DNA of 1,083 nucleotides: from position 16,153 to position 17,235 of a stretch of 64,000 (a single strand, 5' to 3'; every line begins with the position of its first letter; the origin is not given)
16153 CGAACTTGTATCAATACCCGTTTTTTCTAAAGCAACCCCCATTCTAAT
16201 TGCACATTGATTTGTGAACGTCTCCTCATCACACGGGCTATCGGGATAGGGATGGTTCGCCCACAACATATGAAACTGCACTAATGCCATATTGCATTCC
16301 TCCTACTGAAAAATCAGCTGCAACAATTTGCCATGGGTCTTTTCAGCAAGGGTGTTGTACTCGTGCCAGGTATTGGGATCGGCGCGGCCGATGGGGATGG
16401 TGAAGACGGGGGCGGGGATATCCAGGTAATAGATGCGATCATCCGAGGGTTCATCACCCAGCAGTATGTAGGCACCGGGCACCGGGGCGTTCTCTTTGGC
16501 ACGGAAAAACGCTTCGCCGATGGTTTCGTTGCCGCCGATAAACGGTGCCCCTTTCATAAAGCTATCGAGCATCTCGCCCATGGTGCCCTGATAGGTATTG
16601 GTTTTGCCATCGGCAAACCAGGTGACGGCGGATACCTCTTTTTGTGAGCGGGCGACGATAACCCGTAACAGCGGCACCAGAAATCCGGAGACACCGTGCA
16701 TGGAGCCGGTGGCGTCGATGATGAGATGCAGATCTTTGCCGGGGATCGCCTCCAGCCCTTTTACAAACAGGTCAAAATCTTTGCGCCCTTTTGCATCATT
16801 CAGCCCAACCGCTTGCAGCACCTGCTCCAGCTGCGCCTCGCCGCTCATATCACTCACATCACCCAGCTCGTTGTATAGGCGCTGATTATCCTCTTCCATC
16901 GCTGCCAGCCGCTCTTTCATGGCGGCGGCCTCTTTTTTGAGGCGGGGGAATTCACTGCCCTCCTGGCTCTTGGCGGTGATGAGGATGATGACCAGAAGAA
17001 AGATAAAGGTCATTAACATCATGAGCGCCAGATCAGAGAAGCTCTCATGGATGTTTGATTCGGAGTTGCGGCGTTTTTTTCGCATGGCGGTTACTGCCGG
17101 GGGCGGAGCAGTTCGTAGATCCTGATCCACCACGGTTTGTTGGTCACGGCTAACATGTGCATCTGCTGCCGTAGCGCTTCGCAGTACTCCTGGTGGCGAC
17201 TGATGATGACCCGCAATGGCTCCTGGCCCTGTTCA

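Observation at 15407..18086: Four-gene operon: MotA/ExbB-like channel + MotB-like/vWA anchor + Tae4-like amidase + lipoprotein, a candidate undescribed stator-driven system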

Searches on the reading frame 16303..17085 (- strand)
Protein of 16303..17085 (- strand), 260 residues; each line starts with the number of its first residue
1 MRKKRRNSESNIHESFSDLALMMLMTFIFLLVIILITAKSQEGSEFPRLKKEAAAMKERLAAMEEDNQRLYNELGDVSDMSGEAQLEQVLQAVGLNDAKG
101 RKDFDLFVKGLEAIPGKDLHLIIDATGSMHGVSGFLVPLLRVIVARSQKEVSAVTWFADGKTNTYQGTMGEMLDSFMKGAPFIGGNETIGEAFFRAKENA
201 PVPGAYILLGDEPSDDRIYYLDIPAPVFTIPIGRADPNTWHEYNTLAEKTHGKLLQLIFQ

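Call 3: search_protein_families(library=pfam, proteins=[window:16303-17085:-], max_evalue=1)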
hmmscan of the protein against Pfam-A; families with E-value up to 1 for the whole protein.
window:16303-17085:- (260 aa): 1 family
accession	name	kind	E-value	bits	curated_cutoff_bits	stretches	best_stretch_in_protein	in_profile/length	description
PF02646.22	RmuC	-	0.064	12.8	26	1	39-98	25-86/291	RmuC family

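Call 4: search_protein_families(library=padloc, proteins=[window:16303-17085:-], max_evalue=1)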
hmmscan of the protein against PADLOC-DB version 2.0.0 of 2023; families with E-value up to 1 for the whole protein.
window:16303-17085:- (260 aa): 3 families
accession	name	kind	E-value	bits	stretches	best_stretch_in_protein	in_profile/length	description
PDLC00609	ZorB1|ZorB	-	3e-05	21.6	1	3-74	9-69/232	MotB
PDLC00608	ZorB1|ZorB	-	0.0061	13.9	1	4-55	9-63/243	MotB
PDLC00610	ZorB1|ZorB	-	0.012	13.2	1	3-66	7-62/254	MotB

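Call 5: search_protein_families(library=ncbifam, proteins=[window:16303-17085:-], max_evalue=1)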
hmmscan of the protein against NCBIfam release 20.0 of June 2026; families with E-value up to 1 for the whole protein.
window:16303-17085:- (260 aa): 1 family
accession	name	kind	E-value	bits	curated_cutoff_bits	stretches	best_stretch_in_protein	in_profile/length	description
NF006543.0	PRK09039.1-2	equivalog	0.052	13.3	305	1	3-88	7-100/350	peptidoglycan -binding protein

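Call 6: search_solved_structures(query=window:16303-17085:-, max_evalue=10)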
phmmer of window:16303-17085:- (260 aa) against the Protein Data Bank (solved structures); distinct sequences matched with E-value up to 10: 9.
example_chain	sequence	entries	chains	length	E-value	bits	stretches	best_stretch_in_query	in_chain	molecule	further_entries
6m6z_A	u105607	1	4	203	0.00059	22.8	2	17-72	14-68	TMH4C4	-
9tlt_A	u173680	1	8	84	0.064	16.1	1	42-71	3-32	Sc-apCC-2-KLHL20-4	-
6i9q_A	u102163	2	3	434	0.11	15.4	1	108-174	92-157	4F2 cell-surface antigen heavy chain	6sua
6u1s_A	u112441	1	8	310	0.17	14.7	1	18-71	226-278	de novo designed 16-helix transmembrane nanopore, TMHC8_R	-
9tls_A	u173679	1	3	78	0.23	14.3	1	42-70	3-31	Sc-apCC-2-KLHL20-3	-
8rvj_A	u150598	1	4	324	0.43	13.4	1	40-121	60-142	Type 1 encapsulin shell protein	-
9tln_A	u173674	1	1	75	0.75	12.6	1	42-70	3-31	Sc-apCC-2-BCL-xL-2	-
9tlv_A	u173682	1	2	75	1.3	11.8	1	42-81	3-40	Sc-apCC-2-MCL-1-3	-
9k94_H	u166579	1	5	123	2.1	11.2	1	168-233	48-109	CRP specific recognition heavy chain antibodie 2 (HCAb2)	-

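Call 8: find_homologous_proteins(query=window:16303-17085:-, max_evalue=0.001)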
Query window:16303-17085:- (260 aa): 532 proteins with E <= 0.001 among 1242 candidates; the best 120 are listed.
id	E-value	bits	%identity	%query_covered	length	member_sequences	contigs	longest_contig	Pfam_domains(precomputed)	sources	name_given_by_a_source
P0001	3.0e-162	556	97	100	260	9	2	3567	-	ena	-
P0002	7.9e-155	532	90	100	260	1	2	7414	-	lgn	-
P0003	7.3e-145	499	84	100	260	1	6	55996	-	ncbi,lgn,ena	-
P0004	2.1e-144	498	85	100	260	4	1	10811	-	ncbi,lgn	-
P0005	1.3e-142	492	83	100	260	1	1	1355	-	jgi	jgi:hypothetical protein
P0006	7.0e-142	489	83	100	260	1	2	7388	-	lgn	-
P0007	6.1e-134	463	76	100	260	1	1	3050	-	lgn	-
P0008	1.6e-133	462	77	100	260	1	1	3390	-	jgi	jgi:hypothetical protein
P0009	8.9e-133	460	77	100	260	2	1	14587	-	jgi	jgi:hypothetical protein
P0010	1.4e-115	403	69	100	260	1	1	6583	-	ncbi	-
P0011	4.7e-115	401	68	100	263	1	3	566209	-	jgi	jgi:hypothetical protein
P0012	4.8e-115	401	68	100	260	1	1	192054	-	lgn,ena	-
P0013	7.0e-115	401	68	100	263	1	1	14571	-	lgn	-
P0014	1.2e-114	400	69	100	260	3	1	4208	-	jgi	-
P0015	2.2e-114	399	67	100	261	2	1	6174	-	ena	-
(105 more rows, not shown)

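Call 10: find_related_loci(query=A1, collection=genome_contigs, flank=8000)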
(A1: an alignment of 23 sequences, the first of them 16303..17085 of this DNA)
Query A1 (260 aa) in genome_contigs; peptide patterns used: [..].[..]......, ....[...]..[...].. (x = any residue, [..] = any of these).
173 stretches matched a pattern; 146 encode a relative of the query (tblastn E <= 1e-3); the best 80 are kept; 80 distinct loci.
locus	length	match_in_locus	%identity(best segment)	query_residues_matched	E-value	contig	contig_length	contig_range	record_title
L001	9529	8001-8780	98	1-260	4e-173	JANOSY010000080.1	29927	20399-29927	MAG: Candidatus Tenderia sp. isolate VAR_39_metabat_422 VAR_39_k141_1202158, whole genome shotgun sequence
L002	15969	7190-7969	84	1-260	6e-154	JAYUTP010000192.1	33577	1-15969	MAG: Candidatus Tenderia sp. isolate GL12_Up_metabinner_6 GL12_Up_metabinner_6_191, whole genome shotgun sequence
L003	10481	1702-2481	85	1-260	7e-154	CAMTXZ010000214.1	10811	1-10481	MAG: uncultured Chromatiaceae bacterium isolate G02_MAG_00001 genome assembly, contig: G02_MAG_00001_000000000208, whole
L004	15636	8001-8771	67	1-257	2e-122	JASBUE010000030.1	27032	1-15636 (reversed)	MAG: Candidatus Tenderia sp. isolate BWSM_60 k141_2263905, whole genome shotgun sequence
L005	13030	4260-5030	67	1-257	4e-122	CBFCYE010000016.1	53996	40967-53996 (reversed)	MAG TPA_asm: uncultured Gammaproteobacteria bacterium isolate SRR26215679_binner12_Refined_162 genome assembly, contig:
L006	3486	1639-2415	69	2-260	2e-124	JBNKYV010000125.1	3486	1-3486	MAG: Gammaproteobacteria bacterium isolate D1D2.bin.13.orig k141_1071411, whole genome shotgun sequence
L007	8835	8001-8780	68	1-260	3e-121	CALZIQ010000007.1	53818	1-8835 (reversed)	MAG: uncultured Chromatiaceae bacterium isolate FO_M_Gamma_048.3 genome assembly, contig: NODE_17_length_53818_cov_3.680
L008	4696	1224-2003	67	1-260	7e-121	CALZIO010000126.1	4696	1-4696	MAG: uncultured Chromatiaceae bacterium isolate FCS_M_Gamma_047.1 genome assembly, contig: NODE_871_length_4696_cov_13.0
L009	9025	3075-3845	67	1-257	6e-120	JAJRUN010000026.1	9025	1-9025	MAG: Gammaproteobacteria bacterium isolate Dive96_bin10.188 k141_1162314, whole genome shotgun sequence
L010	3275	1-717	66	19-257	3e-113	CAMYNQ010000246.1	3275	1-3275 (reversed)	MAG: uncultured Chromatiaceae bacterium isolate FO_M_Gamma_043.1 genome assembly, contig: NODE_45762_length_3275_cov_6.2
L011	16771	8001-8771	61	1-257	1e-108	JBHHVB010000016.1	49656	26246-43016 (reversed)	MAG: Gammaproteobacteria bacterium isolate S.4.sp3_bin.46 NODE_144_length_49656_cov_7.215338, whole genome shotgun seque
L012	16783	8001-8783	61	1-260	9e-108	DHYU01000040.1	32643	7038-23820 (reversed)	MAG TPA_asm: Proteobacteria bacterium UBA5122 UBA5122_contig_9279, whole genome shotgun sequence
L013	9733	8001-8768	62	1-260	7e-110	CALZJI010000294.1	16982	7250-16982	MAG: uncultured Chromatiaceae bacterium isolate FCS_M_Gamma_042 genome assembly, contig: k121_512339, whole genome shotg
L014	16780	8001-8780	59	1-260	1e-106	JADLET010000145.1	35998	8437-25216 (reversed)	MAG: Gammaproteobacteria bacterium isolate SJ336 c_000001233228, whole genome shotgun sequence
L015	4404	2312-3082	60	1-257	5e-106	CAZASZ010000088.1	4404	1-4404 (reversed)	MAG TPA_asm: uncultured Gammaproteobacteria bacterium isolate binchicken_co275_411 genome assembly, contig: NODE_39321_l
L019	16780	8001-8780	59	1-260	6e-103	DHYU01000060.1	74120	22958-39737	MAG TPA_asm: Proteobacteria bacterium UBA5122 UBA5122_contig_975, whole genome shotgun sequence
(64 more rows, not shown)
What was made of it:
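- The genome scan counted 146 stretches encoding relatives (call 10). One MAG (UBA5122) carries two copies (L012 and L019, call 10).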

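Call 20: search_protein_families(library=pfam, proteins=[L001:8857-9402:+, L002:8134-8904:+], max_evalue=0.01)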
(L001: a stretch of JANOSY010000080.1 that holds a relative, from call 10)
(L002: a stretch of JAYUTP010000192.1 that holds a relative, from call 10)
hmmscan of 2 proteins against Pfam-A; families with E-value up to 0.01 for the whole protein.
L001:8857-9402:+ (182 aa): 0 families

L002:8134-8904:+ (257 aa): 1 family
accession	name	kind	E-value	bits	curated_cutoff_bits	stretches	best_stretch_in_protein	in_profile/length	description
PF18928.5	DUF5677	-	1.6e-18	67.8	27.1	1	40-186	3-159/166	Family of unknown function (DUF5677)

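Call 35: predict_structure(alignment_id=A1)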
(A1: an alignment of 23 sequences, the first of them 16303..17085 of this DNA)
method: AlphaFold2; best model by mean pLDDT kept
length: 260 residues; sequences in the alignment: 23
mean_pLDDT: 74.0   pTM: 0.65
mean pLDDT of the five models: 74.0, 71.7, 70.9, 70.7, 68.7
residues with pLDDT >= 90: 58; 70-90: 108; 50-70: 61; < 50: 33
segments of 3 or more residues with pLDDT < 50: 1-16, 41-43, 74-80
pLDDT, mean of each block of 10 residues (from residue 1): 41 51 78 67 52 59 51 49 68 76 88 93 75 70 88 87 85 78 70 89 93 79 93 75 91 79
secondary structure, 60 per line:
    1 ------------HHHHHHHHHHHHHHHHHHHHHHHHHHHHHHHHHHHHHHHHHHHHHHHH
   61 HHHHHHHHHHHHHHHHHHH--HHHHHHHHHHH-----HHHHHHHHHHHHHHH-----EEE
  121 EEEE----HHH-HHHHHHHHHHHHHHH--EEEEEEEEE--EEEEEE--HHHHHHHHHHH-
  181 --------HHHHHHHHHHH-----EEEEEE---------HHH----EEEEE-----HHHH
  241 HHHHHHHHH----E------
elements in order: H13-79 H82-92 H98-112 E118-124 H133-147 E150-158 E161-166 H169-179 H189-199 E205-210 E227-231 H237-249
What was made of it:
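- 16702..16716 (-): g2 MIDAS loop D124-A-T-G-S128. The remaining MIDAS residues are T188 and D211. In the AF2 model they sit at the ends of strand 1 (E118-124), before helix 189-199 and after strand 205-210 (call 35), as in canonical vWA domains.
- Checked: In the AlphaFold model the C-terminal domain has 10-residue block mean pLDDT of 70-93 (call 35).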

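Call 38: fold_search(model_id=the predicted structure, library=pdb)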
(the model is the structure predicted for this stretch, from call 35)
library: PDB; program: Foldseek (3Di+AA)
matches with E <= 10: 1159; with E <= 0.001: 9
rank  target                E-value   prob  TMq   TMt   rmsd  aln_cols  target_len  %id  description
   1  6pyo_A                5.2e-05  1.00  0.39  0.58   4.6       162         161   19  Calcium Activated Chloride Channel Regulator 1 (CLCA1) VWA Domain (released 2020-01-29)
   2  7mix_D                6.7e-05  1.00  0.40  0.13   5.0       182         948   18  Human N-type voltage-gated calcium channel Cav2.2 in the presence of ziconotide at 3.0 Angstrom resolution (released 2021-07-07)
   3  1yvr                  1.6e-04  1.00  0.36  0.20  10.1       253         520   13  Ro autoantigen (released 2005-06-07)
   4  9nfa_A                3.0e-04  1.00  0.35  0.19  10.7       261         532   14  Cryo-EM structure of Ro60/La/minimal misfolded pre-5S rRNA complex with Fab, composite map (released 2026-02-04)
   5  8ql1_A                3.2e-04  1.00  0.37  0.39   7.0       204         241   10  Crystal structure of the human MDN1-MIDAS/NLE1-UBL complex (released 2025-04-09)
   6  3zqk_B                3.7e-04  1.00  0.42  0.59   4.2       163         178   12  Von Willebrand Factor A2 domain with calcium (released 2011-07-27)
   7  9nep_A                6.5e-04  0.99  0.34  0.19  10.5       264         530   14  Cryo-EM structure of Ro60/minimal misfolded pre-5S rRNA complex (released 2026-02-04)
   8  8s05_A                7.4e-04  1.00  0.42  0.30   4.2       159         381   20  ArnAB complex an archaeal ortholog of the Sec23/24 core motif (released 2025-10-29)
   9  2i91_A                9.5e-04  0.99  0.35  0.20  10.5       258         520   11  60kDa Ro autoantigen in complex with a fragment of misfolded RNA (released 2006-10-17)
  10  5o85_C                1.1e-03  1.00  0.36  0.45   5.4       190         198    8  p34-p44 complex (released 2017-10-18)
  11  9gjg_H                1.1e-03  0.99  0.31  0.11   6.2       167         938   15  Entamoeba histolytica Gal/GalNAc lectin bound to monoclonal antibody CP33-H/L-LA22 (released 2026-02-11)
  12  9gjc_H                1.2e-03  1.00  0.36  0.14   5.2       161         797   18  Entamoeba histolytica Gal/GalNAc lectin, mode 3 (released 2026-02-11)
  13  3ppy                  1.3e-03  1.00  0.40  0.52   5.0       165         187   13  Crystal structure of the D1596A/N1602A double mutant of an engineered VWF A2 domain (N1493C and C1670S) (released 2011-05-04)
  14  1shu                  1.6e-03  1.00  0.41  0.56   3.9       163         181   15  Crystal Structure of the von Willebrand factor A domain of human capillary morphogenesis protein 2: an anthrax toxin rec (released 2004-04-13)
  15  1yvp_B                1.6e-03  0.99  0.35  0.19   9.9       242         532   12  Ro autoantigen complexed with RNAs (released 2005-06-07)
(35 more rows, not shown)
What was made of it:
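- On Zorya (ZorAB plus effectors): The C-terminal domain is a vWA fold (call 38).
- Foldseek top hits are all vWA domains (call 38).
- Tried and rejected: The fold had to come from AlphaFold plus Foldseek (calls 35, 38).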

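Call 39: search_protein_representatives(alignment_id=A1)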
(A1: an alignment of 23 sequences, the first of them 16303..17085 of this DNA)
Query: 23 sequences, 260 profile positions. Proteins with E-value up to 0.001 (for the whole library): 30; up to 1e-10: 25; up to 1e-30: 12. The best 30 are listed.
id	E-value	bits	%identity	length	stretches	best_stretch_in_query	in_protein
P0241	1.7e-129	447.0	-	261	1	1-260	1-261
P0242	1.7e-80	286.4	-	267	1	1-178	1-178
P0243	3.1e-77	275.7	-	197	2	1-153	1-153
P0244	3.9e-68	245.9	-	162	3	90-177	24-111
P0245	7.7e-53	195.7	-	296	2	43-260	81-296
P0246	1.4e-40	155.5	-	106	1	135-236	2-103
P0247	7.1e-39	150.0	-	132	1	3-150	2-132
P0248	2.7e-36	141.5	-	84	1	177-260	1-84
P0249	3.7e-36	141.1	-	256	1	69-256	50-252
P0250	2.0e-34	135.4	-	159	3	210-260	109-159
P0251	7.1e-34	133.6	-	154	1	172-260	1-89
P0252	1.3e-33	132.7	-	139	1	1-100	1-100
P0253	2.3e-30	122.1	-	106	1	1-101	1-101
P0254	1.3e-26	109.7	-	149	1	1-93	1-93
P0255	7.8e-24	100.7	-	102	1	195-260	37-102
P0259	5.0e-15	71.8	-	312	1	97-258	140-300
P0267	4.3e-06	42.5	-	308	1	111-232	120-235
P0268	4.8e-06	42.4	-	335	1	111-256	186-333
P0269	1.2e-04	37.8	-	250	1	7-95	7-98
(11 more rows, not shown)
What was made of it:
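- The g2 family is sequence-isolated, with 30 hits among 1.84 billion representatives (call 39).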

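Call 41: find_encoding_contigs(protein=P0269, flank=6000, max_places=3)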
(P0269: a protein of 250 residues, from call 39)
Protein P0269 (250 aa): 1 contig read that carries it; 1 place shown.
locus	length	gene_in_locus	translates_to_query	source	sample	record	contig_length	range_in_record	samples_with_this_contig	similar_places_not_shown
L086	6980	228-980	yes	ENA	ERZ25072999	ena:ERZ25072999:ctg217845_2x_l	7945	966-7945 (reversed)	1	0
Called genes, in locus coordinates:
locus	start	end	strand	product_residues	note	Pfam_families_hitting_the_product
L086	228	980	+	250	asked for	-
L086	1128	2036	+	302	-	-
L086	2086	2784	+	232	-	PF13441:Gly-zipper_YMGG, PF03961:FapA (weak), PF05433:Rick_17kDa_Anti (weak), PF13488:Gly-zipper_Omp (weak)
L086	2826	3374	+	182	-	-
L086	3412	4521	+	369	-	-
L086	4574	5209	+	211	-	PF11429:Colicin_D (weak)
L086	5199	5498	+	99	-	-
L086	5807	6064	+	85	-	PF02604:PhdYeFM_antitox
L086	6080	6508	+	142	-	PF02452:PemK_toxin (weak)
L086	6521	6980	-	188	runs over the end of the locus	PF00239:Resolvase, PF02796:HTH_7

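Call 42: find_encoding_contigs(protein=P0249, flank=6000, max_places=3)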
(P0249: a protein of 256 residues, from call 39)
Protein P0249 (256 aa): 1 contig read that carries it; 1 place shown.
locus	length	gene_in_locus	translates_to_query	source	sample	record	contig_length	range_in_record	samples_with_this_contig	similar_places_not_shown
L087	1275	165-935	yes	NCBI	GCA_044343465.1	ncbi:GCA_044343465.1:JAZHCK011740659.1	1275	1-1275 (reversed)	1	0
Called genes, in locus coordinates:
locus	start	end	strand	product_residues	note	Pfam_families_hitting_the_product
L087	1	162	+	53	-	?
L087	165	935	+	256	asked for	-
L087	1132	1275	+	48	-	?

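Call 48: search_solved_structures(query=A1, max_evalue=5, show_alignments=2)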
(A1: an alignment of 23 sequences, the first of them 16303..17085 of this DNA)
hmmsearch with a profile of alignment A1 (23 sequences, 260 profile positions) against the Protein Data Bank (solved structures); distinct sequences matched with E-value up to 5: 33.
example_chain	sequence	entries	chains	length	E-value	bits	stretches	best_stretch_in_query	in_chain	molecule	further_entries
9gay_A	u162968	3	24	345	0.014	17.9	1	49-136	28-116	gp49 - Major capsid protein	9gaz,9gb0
9chu_A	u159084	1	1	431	0.015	17.8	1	19-114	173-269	Beta-2 adrenergic receptor,Calcineurin subunit B type 1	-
9chv_A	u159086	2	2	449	0.017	17.6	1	19-114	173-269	Beta-2 adrenergic receptor,Calcineurin subunit B type 1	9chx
8vvi_A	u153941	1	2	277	0.079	15.4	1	3-62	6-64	Motility protein B-like N-terminal domain-containing protein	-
4c7n_B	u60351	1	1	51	0.14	14.5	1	40-79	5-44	SYNTHETIC ALPHA-HELIX, IM10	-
8yns_R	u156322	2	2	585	0.2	14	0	24-76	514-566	Melanin-concentrating hormone receptor 1,Soluble cytochrome b562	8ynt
10aw_A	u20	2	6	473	0.27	13.6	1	42-95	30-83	50 kDa outer membrane protein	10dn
5y83_A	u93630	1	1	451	0.28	13.6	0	135-170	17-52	Membrane protein insertase YidC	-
9rux_A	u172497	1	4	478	0.43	13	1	45-78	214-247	Disrupted in schizophrenia 1 homolog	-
1nr0_A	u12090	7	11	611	0.45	12.9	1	203-250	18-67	Actin interacting protein 1 | Actin-interacting protein 1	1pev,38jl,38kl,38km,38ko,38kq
7saf_A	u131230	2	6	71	0.8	12.1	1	37-77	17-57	General control transcription factor GCN4/M protein chimera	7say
1eq7_A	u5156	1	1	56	0.82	12.1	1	43-79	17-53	OUTER MEMBRANE LIPOPROTEIN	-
9rld_L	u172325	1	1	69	0.9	11.9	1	43-79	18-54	Major outer membrane lipoprotein Lpp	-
5djn_A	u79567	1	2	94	0.95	11.8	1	45-86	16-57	Kinesin-like protein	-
8qyd_F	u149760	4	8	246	1.1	11.7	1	2-69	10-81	Membrane protein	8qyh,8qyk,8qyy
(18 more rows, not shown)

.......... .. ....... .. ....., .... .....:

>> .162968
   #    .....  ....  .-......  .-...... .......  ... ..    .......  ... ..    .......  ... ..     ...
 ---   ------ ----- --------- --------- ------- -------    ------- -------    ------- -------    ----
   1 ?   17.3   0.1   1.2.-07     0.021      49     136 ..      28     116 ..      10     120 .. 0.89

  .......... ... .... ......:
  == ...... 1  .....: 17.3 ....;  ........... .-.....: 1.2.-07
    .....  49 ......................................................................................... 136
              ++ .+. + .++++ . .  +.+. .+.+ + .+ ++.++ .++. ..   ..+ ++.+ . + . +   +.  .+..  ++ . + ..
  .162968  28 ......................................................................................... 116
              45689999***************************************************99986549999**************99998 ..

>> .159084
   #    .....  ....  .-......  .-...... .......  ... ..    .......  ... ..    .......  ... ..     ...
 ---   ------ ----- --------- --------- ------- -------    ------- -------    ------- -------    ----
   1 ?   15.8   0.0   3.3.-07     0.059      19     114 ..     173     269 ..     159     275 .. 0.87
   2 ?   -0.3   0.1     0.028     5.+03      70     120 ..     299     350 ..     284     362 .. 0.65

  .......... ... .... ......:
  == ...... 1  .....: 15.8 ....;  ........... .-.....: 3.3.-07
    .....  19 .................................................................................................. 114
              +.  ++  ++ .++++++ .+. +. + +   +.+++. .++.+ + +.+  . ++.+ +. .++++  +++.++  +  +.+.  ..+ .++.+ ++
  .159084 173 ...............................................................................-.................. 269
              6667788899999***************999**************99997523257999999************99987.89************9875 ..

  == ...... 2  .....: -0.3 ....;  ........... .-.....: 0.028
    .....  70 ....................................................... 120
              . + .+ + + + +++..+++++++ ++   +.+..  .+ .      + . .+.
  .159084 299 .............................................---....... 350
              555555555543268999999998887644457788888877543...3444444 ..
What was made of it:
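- Closest known: Zorya ZorAB. Same: These give the best, though weak, profile hits for both proteins (calls 4, 5, 48).
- Weak ZorB and MotB-N-terminal matches for g2 (calls 4, 48).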
